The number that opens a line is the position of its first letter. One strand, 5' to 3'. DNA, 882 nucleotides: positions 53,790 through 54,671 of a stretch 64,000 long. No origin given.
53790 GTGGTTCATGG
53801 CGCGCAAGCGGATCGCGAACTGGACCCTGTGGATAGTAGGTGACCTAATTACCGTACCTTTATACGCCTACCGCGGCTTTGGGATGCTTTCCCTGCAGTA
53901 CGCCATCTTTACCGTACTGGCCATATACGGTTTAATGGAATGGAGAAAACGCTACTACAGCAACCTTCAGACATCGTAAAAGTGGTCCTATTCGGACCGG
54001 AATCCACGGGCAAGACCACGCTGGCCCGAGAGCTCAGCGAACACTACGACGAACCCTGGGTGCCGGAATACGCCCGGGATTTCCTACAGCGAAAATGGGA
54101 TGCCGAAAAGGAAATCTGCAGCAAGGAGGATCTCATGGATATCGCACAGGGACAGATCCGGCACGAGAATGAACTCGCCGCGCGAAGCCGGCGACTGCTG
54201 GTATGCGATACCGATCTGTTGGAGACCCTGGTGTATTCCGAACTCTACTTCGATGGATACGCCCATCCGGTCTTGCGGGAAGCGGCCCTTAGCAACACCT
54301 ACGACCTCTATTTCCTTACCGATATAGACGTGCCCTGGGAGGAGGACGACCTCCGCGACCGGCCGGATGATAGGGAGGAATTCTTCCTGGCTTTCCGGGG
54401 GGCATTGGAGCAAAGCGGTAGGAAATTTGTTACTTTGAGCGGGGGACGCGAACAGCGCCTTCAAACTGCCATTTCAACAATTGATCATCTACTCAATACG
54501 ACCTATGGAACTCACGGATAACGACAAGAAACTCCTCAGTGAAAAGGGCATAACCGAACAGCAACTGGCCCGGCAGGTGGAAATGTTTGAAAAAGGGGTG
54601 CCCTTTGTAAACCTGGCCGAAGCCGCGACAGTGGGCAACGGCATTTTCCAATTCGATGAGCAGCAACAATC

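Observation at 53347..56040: Translationally coupled pnuC / NadR-type kinase / DUF4301 operon; DUF4301 carries UDPGP-like nucleotidyltransferase loops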

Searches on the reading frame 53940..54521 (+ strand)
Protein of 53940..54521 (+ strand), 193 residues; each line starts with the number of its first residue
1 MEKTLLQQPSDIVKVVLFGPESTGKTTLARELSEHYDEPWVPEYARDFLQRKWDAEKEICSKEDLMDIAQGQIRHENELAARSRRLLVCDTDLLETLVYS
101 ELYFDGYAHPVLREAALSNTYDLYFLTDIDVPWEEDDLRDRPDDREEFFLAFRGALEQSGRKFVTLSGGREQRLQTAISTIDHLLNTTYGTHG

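Call 3: search_protein_families(library=pfam, proteins=[window:53940-54521:+], max_evalue=0.01)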
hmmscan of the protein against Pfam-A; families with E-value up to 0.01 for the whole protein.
window:53940-54521:+ (193 aa): 4 families
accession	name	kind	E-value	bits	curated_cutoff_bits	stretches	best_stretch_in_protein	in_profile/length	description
PF13521.12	AAA_28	-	3e-43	148.3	27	1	14-173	1-164/164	AAA domain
PF13191.12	AAA_16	-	0.00017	22.6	32.6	1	15-161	27-129/167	AAA ATPase domain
PF13238.12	AAA_18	-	0.0063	17.4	29.4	1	15-64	1-36/128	AAA domain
PF07931.18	CPT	-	0.0087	16.3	22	0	15-52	4-40/172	Chloramphenicol phosphotransferase-like protein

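Call 4: search_protein_families(library=ncbifam, proteins=[window:53940-54521:+], max_evalue=0.01)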
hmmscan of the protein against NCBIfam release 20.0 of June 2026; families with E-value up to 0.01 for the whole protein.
window:53940-54521:+ (193 aa): 3 families
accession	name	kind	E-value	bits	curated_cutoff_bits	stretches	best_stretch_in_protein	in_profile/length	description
TIGR01526.1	nadR_NMN_Atrans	equivalog_domain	4.6e-29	101.7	341.15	1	14-168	164-318/325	nicotinamide-nucleotide adenylyltransferase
NF005988.0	PRK08099.1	equivalog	7e-16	58.3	201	1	13-187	232-408/411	multifunctional transcriptional regulator/nicotinamide-nucleotide adenylyltransferase/ribosylnicotinamide kinase NadR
NF010068.0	PRK13548.1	equivalog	0.0014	17.8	261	0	151-177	123-149/261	heme ABC transporter ATP-binding protein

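Call 23: search_solved_structures(query=window:53940-54521:+, max_evalue=1, show_alignments=2)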
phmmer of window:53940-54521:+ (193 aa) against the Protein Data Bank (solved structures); distinct sequences matched with E-value up to 1: 47.
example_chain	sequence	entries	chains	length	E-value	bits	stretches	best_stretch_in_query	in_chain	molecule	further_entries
9x6f_A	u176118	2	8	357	3.6e-14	56.1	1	12-184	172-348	Nicotinamide-nucleotide adenylyltransferase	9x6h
8x7f_A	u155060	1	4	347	6.7e-11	45.4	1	12-166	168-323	Trifunctional NAD biosynthesis/regulator protein NadR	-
1lw7_A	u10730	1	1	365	1.9e-10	44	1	14-153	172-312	TRANSCRIPTIONAL REGULATOR NADR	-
9d2f_A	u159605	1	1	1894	2e-10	43.9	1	9-73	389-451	Adenylate kinase 9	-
9fqr_Xf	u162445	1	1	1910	2e-09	40.6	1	8-74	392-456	Cilia- and flagella-associated protein 276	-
6gye_A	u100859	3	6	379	1.1e-07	35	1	15-150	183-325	Nicotinamide-nucleotide adenylyltransferase NadR family / Ribosylnicotinamide kinase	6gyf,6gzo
3cmu_A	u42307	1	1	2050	1.4e-05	28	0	15-31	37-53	Protein recA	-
3cmt_A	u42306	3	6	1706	0.00012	25.1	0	15-31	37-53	Protein recA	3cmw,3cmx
3cmv_A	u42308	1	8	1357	0.0014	21.5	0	15-31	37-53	Protein recA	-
6mdm_A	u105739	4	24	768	0.0026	20.7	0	9-43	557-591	Vesicle-fusing ATPase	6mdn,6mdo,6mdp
6ip2_B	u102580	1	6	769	0.0044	19.9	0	9-43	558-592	Vesicle-fusing ATPase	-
9olo_A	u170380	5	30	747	0.0044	19.9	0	9-43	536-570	Vesicle-fusing ATPase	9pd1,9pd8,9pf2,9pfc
3j94_A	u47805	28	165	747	0.0044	19.9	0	9-43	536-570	Vesicle-fusing ATPase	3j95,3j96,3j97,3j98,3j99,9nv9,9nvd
1g3i_A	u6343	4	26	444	0.046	16.6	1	14-97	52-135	ATP-DEPENDENT HSLU PROTEASE ATP-BINDING SUBUNIT HSLU | HEAT SHOCK PROTEIN HSLU | ATP-DEPENDENT HSL PROTEASE ATP-BINDING SUBUNIT HSLU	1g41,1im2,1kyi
6ef2_J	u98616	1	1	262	0.082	15.8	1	14-50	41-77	26S proteasome regulatory subunit 8 homolog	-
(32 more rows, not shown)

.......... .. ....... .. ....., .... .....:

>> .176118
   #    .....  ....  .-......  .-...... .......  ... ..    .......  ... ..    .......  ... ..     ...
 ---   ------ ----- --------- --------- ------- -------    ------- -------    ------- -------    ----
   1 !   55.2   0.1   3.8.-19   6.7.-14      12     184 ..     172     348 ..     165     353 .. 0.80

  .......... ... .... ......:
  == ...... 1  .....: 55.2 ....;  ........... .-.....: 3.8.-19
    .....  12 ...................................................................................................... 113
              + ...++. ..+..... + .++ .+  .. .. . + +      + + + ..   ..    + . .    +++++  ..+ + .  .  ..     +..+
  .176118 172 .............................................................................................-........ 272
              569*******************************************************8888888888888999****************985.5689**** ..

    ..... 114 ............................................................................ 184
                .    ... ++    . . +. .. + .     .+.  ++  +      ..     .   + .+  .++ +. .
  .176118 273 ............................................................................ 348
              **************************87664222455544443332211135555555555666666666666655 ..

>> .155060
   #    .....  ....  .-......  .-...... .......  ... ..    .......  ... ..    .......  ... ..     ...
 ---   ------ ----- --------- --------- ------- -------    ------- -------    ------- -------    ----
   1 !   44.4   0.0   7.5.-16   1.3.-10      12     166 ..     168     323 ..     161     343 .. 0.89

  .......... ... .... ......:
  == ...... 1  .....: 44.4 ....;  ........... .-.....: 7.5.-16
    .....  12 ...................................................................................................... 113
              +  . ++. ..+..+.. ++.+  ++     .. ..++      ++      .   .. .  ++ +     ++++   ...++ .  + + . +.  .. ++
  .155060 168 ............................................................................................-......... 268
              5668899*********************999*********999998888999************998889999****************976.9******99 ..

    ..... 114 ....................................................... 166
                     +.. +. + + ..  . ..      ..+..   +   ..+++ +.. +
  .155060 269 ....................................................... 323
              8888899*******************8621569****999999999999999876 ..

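Call 98: find_homologous_proteins(query=window:53940-54521:+, max_evalue=0.001)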
Query window:53940-54521:+ (193 aa): 7306 proteins with E <= 0.001 among 7496 candidates; the best 120 are listed.
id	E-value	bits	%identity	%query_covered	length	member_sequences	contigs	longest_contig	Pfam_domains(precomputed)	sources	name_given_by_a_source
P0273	5.4e-123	426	98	100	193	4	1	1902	PF13521.13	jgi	jgi:NadR type nicotinamide-nucleotide adenylyltransferase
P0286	1.1e-95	337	78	99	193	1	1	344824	PF13521.13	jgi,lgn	-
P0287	1.8e-75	271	64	96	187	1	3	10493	PF13521.13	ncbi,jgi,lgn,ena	ncbi:MAG: ATP-binding protein [Robiginitalea sp.]|jgi:NadR type nicotinamide-nucleotide adenylyltran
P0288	2.7e-74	267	65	97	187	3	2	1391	PF13521.13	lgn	-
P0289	3.7e-74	266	62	96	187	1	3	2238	PF13521.13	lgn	-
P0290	4.2e-74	266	64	96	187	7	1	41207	PF13521.13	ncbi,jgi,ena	jgi:NadR type nicotinamide-nucleotide adenylyltransferase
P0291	1.1e-73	265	64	97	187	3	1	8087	PF13521.13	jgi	jgi:NadR type nicotinamide-nucleotide adenylyltransferase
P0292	1.2e-73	265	62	96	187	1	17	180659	PF13521.13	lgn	-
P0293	1.4e-73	265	63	97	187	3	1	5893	PF13521.13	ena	-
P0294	2.5e-73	264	64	97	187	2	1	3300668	PF13521.13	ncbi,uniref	ncbi:AAA family ATPase [Robiginitalea sp. IMCC44478]|uniref:AAA family ATPase n=1 Tax=Robiginitalea 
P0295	4.1e-73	263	64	97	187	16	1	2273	PF13521.13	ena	-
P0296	1.2e-72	262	61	96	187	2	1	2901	PF13521.13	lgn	-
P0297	1.9e-72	261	63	97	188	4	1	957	PF13521.13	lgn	-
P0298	2.2e-72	261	65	96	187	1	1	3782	PF13521.13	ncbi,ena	-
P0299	3.3e-72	260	63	97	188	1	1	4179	PF13521.13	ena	-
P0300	3.6e-72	260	62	97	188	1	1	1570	PF13521.13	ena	-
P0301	3.9e-72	260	63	96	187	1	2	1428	PF13521.13,PF00004.36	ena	-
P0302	7.2e-72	259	63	97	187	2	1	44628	PF13521.13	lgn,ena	-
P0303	1.2e-71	258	62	96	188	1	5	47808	PF13521.13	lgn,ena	-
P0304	1.5e-71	258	63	97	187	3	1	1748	PF13521.13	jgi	jgi:NadR type nicotinamide-nucleotide adenylyltransferase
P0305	2.3e-71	257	62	96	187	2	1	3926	PF13521.13,PF13191.13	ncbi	-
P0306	2.3e-71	257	61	97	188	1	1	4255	PF13521.13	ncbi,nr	ncbi:MAG: ATP-binding protein [Eudoraea sp.]|nr:ATP-binding protein [Eudoraea sp.]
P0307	2.5e-71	257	64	96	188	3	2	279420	PF13521.13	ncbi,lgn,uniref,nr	ncbi:AAA family ATPase [Robiginitalea marina]|uniref:ATP-binding protein n=1 Tax=Robiginitalea marin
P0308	2.5e-71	257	64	96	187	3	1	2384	PF13521.13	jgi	jgi:NadR type nicotinamide-nucleotide adenylyltransferase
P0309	3.7e-71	257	64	97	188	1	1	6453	PF13521.13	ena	-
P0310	3.7e-71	257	63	97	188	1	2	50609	PF13521.13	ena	-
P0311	4.4e-71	256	62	96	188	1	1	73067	PF13521.13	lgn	-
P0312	4.9e-71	256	61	96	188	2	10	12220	PF13521.13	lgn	-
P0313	6.2e-71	256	63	97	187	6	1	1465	PF13521.13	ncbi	-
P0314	6.6e-71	256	62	97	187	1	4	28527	PF13521.13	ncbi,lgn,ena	-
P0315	7.3e-71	256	62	96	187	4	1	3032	PF13521.13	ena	-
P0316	8.5e-71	256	62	96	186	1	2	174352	PF13521.13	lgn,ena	-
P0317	8.6e-71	256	63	97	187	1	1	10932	PF13521.13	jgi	-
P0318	8.6e-71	256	61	97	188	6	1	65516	PF13521.13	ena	-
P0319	9.2e-71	255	59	96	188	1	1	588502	PF13521.13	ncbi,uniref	ncbi:ATP-binding protein [Allomuricauda sp. d1]|uniref:ATP-binding protein n=1 Tax=Allomuricauda sp.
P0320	1.0e-70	255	61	98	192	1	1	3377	PF13521.13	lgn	-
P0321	1.1e-70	255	64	96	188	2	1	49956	PF13521.13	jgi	jgi:NadR type nicotinamide-nucleotide adenylyltransferase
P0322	1.2e-70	255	60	97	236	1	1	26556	PF14134.12,PF13521.13,PF00004.36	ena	-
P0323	1.6e-70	255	59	96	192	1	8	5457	PF13521.13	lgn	-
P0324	1.7e-70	255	60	96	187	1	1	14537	PF13521.13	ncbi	ncbi:MAG: ATP-binding protein [Bacteroidota bacterium]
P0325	1.9e-70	254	60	97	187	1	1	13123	PF13521.13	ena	-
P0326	2.4e-70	254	61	97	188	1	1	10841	PF13521.13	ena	-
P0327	2.6e-70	254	62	96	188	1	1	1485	PF13521.13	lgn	-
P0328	2.7e-70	254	62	96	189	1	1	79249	PF13521.13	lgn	-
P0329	2.8e-70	254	60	97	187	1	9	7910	PF13521.13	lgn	-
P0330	3.5e-70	254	61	96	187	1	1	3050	PF13521.13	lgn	-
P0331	3.8e-70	253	59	97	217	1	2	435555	PF13521.13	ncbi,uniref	ncbi:ATP-binding protein [Tenacibaculum sp. 190524A02b]|uniref:HTH-type transcriptional regulator, t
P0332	4.1e-70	253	60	96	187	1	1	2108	PF13521.13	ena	-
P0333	4.2e-70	253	60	97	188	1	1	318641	PF13521.13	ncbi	-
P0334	4.3e-70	253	59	97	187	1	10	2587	PF13521.13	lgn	-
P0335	4.4e-70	253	59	96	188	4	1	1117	PF13521.13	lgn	-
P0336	4.4e-70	253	61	97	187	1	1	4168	PF13521.13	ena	-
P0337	4.7e-70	253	62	96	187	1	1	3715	PF13521.13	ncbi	ncbi:MAG: AAA family ATPase [Flavobacteriaceae bacterium]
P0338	4.9e-70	253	61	97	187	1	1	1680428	PF13521.13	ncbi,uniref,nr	ncbi:AAA family ATPase [Flagellimonas allohymeniacidonis]|uniref:Nicotinate-nucleotide adenylyltrans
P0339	5.2e-70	253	62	96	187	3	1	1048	PF13521.13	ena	-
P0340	5.3e-70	253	59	97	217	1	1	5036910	PF13521.13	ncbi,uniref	ncbi:ATP-binding protein [Tenacibaculum sp. 190524A02b]|uniref:ATP-binding protein n=1 Tax=Tenacibac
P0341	5.7e-70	253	62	96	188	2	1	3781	PF13521.13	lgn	-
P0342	5.7e-70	253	62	96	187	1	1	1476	PF13521.13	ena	-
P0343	6.1e-70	253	60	97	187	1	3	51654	PF13521.13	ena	-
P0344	6.6e-70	253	60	97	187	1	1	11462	PF13521.13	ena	-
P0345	6.7e-70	253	59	97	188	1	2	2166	PF13521.13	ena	-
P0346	6.8e-70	253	62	96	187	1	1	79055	PF13521.13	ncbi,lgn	-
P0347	6.8e-70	253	63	96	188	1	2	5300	PF13521.13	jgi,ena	-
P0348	7.7e-70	252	61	96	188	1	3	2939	PF13521.13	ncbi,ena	-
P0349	9.8e-70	252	62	96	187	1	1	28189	PF13521.13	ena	-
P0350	1.0e-69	252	59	97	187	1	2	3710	PF13521.13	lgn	-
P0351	1.0e-69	252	61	96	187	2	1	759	PF13521.13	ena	-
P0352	1.1e-69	252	62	96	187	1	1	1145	PF13521.13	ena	-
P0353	1.1e-69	252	62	96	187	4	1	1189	PF13521.13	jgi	jgi:NadR type nicotinamide-nucleotide adenylyltransferase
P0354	1.2e-69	252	58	96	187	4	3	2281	PF13521.13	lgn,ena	-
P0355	1.2e-69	252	59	96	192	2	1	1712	PF13521.13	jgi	-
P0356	1.5e-69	251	61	96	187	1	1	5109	PF13521.13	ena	-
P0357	1.7e-69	251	63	97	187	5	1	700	PF13521.13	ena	-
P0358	1.7e-69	251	60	97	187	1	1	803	PF13521.13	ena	-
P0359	1.7e-69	251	60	97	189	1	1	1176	PF13521.13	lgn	-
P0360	1.8e-69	251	61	96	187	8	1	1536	PF13521.13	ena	-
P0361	1.8e-69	251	61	96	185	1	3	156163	PF13521.13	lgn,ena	-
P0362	1.9e-69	251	59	97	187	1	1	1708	PF13521.13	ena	-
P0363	1.9e-69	251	62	96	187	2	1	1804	PF13521.13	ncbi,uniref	ncbi:AAA family ATPase [Zeaxanthinibacter enoshimensis]|uniref:AAA family ATPase n=1 Tax=Zeaxanthini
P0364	1.9e-69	251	60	96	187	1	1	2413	PF13521.13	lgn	-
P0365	2.0e-69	251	63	96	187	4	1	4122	PF13521.13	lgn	-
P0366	2.0e-69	251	58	99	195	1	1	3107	PF13521.13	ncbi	-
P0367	2.1e-69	251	61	96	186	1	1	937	PF13521.13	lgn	-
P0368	2.1e-69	251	63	97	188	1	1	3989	PF13521.13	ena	-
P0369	2.1e-69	251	59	97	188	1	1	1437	PF13521.13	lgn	-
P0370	2.3e-69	251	60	96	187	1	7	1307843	PF13521.13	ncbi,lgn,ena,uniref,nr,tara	ncbi:ATP-binding protein [Maribacter sp. TH_r10]|uniref:AAA family ATPase n=1 Tax=Maribacter luteus 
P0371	2.3e-69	251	62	96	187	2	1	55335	PF13521.13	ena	-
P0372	2.5e-69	251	61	96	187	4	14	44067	PF13521.13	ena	-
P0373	2.7e-69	251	60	96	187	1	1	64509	PF13521.13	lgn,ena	-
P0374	2.7e-69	251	62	96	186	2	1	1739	PF13521.13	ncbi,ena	-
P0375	2.7e-69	251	61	98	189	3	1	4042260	PF13521.13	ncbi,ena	-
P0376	2.8e-69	251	59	97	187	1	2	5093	PF13521.13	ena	-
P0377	3.0e-69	250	60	97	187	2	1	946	PF13521.13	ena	-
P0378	3.3e-69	250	59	96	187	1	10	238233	PF13521.13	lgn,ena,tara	tara:strand:+ start:4525 stop:5088 length:564 start_codon:yes stop_codon:yes gene_type:complete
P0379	3.4e-69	250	58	97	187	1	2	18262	PF13521.13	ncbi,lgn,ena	-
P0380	3.6e-69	250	58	97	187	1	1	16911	PF13521.13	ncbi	ncbi:MAG: AAA family ATPase [Flavobacteriaceae bacterium]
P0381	3.8e-69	250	60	97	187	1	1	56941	PF13521.13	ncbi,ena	-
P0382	4.4e-69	250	59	97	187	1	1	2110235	PF13521.13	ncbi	ncbi:AAA family ATPase [Flagellimonas sp. 2504JD1-5]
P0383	4.5e-69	250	59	96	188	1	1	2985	PF13521.13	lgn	-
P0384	4.6e-69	250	62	96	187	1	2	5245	PF13521.13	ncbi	-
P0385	4.6e-69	250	59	96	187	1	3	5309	PF13521.13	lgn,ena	-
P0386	4.7e-69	250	61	96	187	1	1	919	PF13521.13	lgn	-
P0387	4.7e-69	250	59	96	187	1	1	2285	PF13521.13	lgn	-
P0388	4.7e-69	250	59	97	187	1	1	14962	PF13521.13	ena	-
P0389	4.9e-69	250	59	96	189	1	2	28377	PF13521.13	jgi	-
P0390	4.9e-69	250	61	96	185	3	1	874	PF13521.13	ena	-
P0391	4.9e-69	250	61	96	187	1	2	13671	PF13521.13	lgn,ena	-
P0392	5.0e-69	250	59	96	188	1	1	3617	PF13521.13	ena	-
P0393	5.1e-69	250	62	96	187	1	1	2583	PF13521.13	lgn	-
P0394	5.2e-69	250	59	97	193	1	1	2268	PF13521.13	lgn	-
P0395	5.2e-69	250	62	97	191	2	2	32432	PF13521.13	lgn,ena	-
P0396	5.3e-69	250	61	96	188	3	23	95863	PF13521.13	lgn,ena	-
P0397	5.4e-69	250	59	97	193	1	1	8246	PF13521.13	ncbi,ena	-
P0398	5.6e-69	250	59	96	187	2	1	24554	PF13521.13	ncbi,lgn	ncbi:MAG: ATP-binding protein [Bacteroidota bacterium]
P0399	5.6e-69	250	60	97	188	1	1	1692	PF13521.13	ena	-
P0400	6.2e-69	249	61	97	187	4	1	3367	PF13521.13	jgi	jgi:NadR type nicotinamide-nucleotide adenylyltransferase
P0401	6.2e-69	249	59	97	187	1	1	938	PF13521.13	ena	-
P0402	6.4e-69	249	59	96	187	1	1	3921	PF13521.13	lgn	-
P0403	6.4e-69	249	58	96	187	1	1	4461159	PF13521.13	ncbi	ncbi:AAA family ATPase [Flavobacteriaceae bacterium M23B6Z8]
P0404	6.6e-69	249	58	97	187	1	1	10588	PF13521.13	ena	-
